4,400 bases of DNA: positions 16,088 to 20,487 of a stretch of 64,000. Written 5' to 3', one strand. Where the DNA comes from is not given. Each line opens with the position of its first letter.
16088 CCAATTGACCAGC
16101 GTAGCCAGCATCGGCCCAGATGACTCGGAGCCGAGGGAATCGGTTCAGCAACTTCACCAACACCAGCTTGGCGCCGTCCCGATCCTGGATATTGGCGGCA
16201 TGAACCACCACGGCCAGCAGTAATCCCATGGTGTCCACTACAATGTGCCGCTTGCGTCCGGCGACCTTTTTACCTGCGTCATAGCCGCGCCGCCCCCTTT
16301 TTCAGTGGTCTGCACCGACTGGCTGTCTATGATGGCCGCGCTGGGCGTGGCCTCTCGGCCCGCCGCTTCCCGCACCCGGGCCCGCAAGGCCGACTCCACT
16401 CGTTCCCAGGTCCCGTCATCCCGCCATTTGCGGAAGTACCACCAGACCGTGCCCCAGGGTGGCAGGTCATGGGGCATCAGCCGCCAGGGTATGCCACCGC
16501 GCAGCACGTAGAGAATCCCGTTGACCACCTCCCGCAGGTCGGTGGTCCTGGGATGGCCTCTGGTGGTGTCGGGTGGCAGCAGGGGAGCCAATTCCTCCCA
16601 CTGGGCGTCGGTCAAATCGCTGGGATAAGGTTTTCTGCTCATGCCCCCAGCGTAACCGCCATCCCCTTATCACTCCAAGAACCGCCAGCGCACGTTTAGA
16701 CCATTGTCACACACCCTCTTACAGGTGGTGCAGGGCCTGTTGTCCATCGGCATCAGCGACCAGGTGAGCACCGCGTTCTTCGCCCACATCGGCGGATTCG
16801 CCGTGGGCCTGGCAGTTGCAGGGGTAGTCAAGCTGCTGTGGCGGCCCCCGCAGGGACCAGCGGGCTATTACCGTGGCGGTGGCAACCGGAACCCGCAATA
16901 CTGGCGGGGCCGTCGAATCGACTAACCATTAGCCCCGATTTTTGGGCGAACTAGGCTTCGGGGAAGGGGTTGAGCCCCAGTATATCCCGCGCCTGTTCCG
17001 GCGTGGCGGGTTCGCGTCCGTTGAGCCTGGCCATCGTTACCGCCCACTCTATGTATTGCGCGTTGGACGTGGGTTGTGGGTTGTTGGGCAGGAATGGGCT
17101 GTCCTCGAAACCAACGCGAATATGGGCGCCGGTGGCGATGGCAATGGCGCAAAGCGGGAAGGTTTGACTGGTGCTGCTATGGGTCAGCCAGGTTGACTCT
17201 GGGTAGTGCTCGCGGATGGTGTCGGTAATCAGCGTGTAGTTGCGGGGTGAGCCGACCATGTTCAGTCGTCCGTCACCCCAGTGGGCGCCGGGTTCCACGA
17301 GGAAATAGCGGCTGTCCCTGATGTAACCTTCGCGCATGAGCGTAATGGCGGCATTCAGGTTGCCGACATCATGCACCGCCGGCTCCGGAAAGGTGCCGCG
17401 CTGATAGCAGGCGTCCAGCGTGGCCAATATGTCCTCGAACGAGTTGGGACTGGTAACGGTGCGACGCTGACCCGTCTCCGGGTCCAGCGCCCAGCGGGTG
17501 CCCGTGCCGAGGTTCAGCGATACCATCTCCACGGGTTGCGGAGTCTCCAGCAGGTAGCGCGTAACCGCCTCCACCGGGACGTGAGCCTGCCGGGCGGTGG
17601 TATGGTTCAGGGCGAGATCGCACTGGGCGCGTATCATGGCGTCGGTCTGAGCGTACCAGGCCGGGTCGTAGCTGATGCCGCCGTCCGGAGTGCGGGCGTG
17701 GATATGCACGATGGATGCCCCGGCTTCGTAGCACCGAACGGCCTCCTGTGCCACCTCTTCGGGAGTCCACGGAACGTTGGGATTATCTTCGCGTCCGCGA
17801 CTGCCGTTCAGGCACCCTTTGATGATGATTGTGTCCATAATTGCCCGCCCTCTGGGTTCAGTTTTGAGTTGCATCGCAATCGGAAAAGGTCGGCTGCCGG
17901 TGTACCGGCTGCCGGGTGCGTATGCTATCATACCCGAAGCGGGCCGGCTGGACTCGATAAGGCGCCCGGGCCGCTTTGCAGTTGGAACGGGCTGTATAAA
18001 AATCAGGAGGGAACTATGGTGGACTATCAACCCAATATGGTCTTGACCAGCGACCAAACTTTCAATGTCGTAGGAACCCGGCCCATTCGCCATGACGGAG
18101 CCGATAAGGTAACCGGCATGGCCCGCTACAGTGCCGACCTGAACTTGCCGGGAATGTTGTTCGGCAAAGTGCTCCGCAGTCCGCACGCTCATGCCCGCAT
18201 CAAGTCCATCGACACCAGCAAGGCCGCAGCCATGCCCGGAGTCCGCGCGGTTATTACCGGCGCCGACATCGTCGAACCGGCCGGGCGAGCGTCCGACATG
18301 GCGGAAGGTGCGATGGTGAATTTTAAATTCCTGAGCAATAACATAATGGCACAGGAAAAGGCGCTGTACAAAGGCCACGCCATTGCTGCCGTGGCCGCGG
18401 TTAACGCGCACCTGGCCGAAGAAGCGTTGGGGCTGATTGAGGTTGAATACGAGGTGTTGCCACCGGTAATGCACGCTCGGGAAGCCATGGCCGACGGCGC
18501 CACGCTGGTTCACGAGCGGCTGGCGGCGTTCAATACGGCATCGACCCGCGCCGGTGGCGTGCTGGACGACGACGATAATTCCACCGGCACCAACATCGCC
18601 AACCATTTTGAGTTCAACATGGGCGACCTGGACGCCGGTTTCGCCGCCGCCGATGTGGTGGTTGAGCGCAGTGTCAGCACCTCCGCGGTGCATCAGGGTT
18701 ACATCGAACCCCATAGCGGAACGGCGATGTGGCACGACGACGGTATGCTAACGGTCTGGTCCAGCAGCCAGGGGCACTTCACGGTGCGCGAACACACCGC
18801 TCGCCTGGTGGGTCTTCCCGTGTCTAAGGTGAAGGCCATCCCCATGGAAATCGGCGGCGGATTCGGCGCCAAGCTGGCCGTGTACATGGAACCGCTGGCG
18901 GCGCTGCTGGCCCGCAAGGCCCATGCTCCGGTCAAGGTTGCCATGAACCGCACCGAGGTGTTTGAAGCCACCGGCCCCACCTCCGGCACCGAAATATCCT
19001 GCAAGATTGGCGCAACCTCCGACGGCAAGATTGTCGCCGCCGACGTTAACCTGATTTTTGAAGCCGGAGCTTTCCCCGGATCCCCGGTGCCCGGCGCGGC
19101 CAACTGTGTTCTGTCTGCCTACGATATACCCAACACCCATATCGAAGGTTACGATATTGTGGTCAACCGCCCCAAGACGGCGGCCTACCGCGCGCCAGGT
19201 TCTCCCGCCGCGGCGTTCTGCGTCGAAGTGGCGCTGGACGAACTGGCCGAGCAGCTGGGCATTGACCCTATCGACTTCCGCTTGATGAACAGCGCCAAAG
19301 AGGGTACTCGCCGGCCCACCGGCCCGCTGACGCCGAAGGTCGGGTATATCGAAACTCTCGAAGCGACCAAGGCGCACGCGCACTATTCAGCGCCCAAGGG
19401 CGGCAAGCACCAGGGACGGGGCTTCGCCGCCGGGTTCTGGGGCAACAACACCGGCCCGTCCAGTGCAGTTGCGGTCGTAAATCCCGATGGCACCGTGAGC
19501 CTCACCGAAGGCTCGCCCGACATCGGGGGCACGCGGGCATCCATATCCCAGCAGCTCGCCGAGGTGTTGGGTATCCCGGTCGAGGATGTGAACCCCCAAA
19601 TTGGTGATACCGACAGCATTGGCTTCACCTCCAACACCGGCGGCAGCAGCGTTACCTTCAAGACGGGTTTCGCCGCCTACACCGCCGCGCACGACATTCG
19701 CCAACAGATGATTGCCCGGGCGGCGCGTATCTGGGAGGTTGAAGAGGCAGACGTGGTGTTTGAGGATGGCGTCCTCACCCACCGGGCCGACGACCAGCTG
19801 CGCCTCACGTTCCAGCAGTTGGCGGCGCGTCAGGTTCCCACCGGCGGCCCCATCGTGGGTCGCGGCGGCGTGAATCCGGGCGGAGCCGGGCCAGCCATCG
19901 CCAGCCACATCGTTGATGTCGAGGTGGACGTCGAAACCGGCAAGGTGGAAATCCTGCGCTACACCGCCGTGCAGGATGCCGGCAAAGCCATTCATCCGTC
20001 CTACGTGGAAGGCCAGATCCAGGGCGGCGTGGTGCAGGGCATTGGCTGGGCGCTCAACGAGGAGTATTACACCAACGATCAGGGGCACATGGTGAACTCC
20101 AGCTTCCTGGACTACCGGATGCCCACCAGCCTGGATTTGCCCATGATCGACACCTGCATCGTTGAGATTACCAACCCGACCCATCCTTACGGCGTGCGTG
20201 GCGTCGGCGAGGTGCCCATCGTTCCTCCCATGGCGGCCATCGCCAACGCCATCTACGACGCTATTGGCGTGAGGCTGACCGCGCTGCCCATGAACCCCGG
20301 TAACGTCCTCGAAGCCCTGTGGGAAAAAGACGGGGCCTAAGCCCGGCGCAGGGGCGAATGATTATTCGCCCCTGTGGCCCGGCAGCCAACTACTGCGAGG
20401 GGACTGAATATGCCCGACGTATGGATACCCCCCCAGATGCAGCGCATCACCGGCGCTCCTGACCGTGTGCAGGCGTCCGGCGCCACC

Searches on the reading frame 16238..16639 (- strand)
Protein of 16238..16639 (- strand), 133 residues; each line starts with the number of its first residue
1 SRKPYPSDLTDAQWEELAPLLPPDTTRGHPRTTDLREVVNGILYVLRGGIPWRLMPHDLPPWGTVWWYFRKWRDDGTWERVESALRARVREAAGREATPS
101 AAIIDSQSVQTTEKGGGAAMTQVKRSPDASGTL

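Call 49: search_protein_families(library=pfam, proteins=[window:16238-16639:-], max_evalue=0.0001)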
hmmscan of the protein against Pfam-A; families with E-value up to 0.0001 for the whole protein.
window:16238-16639:- (133 aa): 1 family
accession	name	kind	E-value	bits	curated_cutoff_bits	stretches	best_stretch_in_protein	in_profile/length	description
PF13340.11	DUF4096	-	2.1e-30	105.2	34.3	1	9-81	1-75/76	Putative transposase of IS4/5 family (DUF4096)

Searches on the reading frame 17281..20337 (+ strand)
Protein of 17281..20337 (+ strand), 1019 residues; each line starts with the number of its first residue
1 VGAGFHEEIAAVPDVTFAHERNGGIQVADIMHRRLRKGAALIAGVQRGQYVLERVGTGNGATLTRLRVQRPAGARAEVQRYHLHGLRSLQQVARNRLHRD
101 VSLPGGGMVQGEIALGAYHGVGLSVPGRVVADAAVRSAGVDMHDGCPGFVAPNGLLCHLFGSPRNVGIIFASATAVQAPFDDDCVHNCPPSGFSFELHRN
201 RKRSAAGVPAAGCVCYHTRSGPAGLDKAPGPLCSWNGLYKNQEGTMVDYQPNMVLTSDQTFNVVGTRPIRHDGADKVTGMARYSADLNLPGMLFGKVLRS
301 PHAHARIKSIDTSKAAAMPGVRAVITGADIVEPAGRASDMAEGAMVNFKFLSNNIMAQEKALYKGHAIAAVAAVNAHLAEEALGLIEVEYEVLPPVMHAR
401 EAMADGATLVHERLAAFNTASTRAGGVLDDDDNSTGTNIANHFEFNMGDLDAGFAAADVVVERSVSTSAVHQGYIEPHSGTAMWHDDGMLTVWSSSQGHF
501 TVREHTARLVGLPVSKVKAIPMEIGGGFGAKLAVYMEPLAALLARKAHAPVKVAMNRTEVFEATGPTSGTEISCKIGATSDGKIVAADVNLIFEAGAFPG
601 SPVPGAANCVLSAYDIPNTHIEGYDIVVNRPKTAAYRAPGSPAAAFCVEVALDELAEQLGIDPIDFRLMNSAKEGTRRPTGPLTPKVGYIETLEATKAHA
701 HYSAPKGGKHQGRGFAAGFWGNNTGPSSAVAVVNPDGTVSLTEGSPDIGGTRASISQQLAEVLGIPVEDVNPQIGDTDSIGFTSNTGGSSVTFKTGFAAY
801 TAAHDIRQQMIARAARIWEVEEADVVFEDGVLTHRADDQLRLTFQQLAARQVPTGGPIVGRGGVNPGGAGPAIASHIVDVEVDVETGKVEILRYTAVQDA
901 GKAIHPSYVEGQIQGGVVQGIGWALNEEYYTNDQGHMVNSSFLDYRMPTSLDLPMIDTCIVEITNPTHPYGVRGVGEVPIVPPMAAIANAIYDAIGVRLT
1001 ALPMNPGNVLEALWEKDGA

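Call 49: search_protein_families(library=pfam, proteins=[window:17281-20337:+], max_evalue=0.0001)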
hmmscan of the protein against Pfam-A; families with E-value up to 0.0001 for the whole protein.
window:17281-20337:+ (1019 aa): 3 families
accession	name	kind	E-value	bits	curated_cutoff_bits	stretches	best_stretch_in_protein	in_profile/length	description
PF02738.23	MoCoBD_1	-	3.2e-67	226.6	27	1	437-670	7-243/244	Molybdopterin cofactor-binding domain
PF20256.3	MoCoBD_2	-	1.2e-63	215.7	27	1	702-954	15-283/283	Molybdopterin cofactor-binding domain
PF01315.27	Ald_Xan_dh_C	-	1.3e-28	99.9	31.3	1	278-394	1-110/110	Aldehyde oxidase and xanthine dehydrogenase, a/b hammerhead domain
